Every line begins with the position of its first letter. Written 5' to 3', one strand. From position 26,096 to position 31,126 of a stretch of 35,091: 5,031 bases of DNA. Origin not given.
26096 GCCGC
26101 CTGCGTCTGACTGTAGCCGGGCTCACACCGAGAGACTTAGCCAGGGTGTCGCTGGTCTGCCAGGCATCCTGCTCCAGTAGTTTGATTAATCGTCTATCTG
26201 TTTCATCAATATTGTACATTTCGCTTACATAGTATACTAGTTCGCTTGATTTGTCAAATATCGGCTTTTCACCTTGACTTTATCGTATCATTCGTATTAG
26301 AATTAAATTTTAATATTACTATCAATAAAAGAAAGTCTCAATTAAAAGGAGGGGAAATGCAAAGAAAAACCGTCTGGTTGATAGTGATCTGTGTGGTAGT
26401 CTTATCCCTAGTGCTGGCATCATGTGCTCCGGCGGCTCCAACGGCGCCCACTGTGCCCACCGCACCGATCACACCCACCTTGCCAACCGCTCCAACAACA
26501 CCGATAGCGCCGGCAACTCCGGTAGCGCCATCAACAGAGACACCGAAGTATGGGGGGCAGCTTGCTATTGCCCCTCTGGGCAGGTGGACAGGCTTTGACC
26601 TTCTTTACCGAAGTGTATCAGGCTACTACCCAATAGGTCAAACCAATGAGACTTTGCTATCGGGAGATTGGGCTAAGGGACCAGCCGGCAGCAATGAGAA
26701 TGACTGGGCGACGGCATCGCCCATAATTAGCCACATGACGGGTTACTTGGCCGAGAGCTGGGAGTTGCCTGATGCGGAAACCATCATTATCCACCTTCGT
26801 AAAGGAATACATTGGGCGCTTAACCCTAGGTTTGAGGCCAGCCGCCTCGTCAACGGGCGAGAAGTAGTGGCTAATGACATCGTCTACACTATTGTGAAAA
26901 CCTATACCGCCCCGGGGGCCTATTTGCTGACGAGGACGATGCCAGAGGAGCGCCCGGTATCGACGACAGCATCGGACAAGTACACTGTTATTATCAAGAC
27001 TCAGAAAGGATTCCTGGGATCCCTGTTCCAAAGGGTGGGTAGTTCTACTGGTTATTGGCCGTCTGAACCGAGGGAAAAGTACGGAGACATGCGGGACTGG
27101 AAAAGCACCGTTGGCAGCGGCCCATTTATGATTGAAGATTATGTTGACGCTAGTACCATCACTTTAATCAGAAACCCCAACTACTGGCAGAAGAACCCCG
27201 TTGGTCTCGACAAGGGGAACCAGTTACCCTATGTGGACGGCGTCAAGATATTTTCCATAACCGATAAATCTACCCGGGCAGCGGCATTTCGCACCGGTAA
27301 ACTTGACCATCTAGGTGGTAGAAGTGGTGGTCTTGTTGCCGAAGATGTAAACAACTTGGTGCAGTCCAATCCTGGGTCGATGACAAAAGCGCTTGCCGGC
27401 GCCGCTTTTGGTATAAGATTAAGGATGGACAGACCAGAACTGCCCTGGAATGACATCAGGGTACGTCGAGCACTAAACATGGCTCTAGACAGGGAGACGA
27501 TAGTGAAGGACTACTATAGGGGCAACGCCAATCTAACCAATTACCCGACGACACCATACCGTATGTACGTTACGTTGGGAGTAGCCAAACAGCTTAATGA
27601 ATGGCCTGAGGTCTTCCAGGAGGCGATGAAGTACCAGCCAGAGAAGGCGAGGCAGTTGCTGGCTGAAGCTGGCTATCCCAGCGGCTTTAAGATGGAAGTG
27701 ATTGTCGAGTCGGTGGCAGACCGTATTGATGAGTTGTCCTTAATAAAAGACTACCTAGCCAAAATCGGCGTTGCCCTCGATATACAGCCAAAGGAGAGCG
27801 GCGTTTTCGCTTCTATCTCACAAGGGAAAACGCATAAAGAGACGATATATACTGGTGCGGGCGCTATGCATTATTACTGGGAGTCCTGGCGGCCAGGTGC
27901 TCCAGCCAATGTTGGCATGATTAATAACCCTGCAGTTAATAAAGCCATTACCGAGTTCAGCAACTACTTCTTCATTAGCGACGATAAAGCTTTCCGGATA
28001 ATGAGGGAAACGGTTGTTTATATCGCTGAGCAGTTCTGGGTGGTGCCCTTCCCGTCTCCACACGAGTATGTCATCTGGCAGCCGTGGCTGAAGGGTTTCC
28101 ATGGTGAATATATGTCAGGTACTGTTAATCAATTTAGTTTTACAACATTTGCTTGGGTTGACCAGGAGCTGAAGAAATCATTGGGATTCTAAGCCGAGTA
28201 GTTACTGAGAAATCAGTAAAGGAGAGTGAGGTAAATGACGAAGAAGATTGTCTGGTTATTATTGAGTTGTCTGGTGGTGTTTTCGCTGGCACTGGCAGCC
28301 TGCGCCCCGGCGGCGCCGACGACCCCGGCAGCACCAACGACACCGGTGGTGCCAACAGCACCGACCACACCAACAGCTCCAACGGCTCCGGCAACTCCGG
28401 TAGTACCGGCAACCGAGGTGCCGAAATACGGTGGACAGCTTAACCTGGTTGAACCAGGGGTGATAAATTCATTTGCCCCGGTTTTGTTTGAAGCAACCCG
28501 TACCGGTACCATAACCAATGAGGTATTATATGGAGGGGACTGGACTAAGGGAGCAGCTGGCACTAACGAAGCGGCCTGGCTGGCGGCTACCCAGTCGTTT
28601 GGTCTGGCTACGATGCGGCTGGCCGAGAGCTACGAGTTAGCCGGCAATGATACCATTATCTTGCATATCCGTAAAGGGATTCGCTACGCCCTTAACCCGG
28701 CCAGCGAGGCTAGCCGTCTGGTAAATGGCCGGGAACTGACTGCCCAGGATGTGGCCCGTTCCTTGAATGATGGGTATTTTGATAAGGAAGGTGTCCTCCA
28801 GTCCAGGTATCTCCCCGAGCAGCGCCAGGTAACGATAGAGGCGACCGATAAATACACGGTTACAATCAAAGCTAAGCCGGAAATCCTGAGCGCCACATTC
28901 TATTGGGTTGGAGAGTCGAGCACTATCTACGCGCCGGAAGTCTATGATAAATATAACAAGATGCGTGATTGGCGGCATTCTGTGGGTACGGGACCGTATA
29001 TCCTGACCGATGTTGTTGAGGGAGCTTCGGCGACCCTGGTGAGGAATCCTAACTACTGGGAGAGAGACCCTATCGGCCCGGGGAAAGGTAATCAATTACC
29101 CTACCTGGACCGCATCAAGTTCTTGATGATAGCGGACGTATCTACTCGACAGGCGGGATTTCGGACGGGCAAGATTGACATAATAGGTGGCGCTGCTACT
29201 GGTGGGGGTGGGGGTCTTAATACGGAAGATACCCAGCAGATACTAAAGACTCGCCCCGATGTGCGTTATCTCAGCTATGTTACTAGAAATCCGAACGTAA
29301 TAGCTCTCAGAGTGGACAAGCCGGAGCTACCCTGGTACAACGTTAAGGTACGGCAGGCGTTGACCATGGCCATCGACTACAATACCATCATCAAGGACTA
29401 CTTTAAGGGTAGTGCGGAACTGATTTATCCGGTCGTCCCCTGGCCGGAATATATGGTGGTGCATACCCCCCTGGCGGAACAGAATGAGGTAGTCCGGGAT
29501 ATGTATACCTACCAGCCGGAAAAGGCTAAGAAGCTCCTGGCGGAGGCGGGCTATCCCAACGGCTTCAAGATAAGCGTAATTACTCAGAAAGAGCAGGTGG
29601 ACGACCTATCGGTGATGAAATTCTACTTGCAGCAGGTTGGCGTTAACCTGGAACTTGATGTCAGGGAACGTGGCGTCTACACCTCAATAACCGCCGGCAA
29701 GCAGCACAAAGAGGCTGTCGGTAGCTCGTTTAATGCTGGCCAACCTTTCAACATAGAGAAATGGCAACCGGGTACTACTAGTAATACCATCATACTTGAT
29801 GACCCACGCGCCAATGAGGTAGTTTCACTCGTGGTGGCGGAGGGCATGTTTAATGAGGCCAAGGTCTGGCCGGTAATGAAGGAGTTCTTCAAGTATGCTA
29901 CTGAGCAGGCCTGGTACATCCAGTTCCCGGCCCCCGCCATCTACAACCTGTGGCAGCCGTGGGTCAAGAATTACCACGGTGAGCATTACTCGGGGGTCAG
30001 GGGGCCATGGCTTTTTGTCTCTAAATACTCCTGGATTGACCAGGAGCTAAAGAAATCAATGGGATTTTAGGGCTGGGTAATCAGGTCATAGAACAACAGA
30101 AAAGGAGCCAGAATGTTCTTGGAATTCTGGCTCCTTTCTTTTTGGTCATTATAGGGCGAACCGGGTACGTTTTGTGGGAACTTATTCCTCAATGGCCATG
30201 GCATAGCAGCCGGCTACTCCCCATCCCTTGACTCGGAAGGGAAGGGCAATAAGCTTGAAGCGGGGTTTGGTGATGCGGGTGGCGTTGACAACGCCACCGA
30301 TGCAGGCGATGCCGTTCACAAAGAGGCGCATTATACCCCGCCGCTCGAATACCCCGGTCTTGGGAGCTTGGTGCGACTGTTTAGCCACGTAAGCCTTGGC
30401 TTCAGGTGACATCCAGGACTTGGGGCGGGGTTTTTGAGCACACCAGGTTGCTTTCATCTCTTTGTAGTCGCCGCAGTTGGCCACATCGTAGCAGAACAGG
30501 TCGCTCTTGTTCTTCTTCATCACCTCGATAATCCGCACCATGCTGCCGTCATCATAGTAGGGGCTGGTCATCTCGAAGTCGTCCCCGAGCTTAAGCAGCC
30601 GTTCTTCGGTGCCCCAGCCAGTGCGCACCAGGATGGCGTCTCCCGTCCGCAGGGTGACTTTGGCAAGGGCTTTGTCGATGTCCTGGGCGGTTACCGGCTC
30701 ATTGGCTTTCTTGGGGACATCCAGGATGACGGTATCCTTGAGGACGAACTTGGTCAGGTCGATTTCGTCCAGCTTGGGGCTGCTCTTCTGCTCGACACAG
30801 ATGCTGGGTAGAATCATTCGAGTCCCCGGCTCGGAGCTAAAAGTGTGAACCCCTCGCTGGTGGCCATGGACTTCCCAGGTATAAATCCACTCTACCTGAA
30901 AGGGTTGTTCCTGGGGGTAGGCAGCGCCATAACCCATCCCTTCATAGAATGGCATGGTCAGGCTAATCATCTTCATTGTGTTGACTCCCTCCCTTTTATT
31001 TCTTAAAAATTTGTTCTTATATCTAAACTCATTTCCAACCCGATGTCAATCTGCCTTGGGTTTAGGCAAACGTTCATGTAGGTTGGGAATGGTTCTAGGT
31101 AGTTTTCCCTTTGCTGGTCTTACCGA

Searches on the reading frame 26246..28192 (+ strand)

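Call 7: search_protein_families(library=pfam, proteins=[window:26246-28192:+], max_evalue=0.0001)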
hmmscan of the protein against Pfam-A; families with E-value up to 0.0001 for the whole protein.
window:26246-28192:+ (648 aa): 1 family
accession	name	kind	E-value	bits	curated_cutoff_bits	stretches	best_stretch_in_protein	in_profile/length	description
PF00496.27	SBP_bac_5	-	1.1e-52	179.8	32.4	1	166-526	4-336/368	Bacterial extracellular solute-binding proteins, family 5 Middle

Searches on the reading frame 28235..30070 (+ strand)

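Call 7: search_protein_families(library=pfam, proteins=[window:28235-30070:+], max_evalue=0.0001)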
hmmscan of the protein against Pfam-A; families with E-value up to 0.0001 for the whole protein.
window:28235-30070:+ (611 aa): 1 family
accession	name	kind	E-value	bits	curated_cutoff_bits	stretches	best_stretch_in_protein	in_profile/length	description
PF00496.27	SBP_bac_5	-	8.7e-52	176.9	32.4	1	128-483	5-331/368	Bacterial extracellular solute-binding proteins, family 5 Middle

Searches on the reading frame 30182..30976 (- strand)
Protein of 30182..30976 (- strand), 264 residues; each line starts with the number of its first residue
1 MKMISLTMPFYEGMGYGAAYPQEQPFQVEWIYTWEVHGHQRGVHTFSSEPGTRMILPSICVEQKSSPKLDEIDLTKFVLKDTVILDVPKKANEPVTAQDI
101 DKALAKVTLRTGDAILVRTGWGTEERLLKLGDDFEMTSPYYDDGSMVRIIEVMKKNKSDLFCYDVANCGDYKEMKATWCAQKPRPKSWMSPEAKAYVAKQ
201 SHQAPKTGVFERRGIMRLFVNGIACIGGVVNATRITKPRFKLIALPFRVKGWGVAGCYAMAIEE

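Call 8: search_protein_families(library=pfam, proteins=[window:30182-30976:-], max_evalue=0.0001)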
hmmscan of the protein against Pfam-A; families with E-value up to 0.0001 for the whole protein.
window:30182-30976:- (264 aa): 1 family
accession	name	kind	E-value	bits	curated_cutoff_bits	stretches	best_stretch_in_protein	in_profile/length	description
PF04199.19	Cyclase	-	1.5e-09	38.6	23.1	1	4-131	1-107/142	Putative cyclase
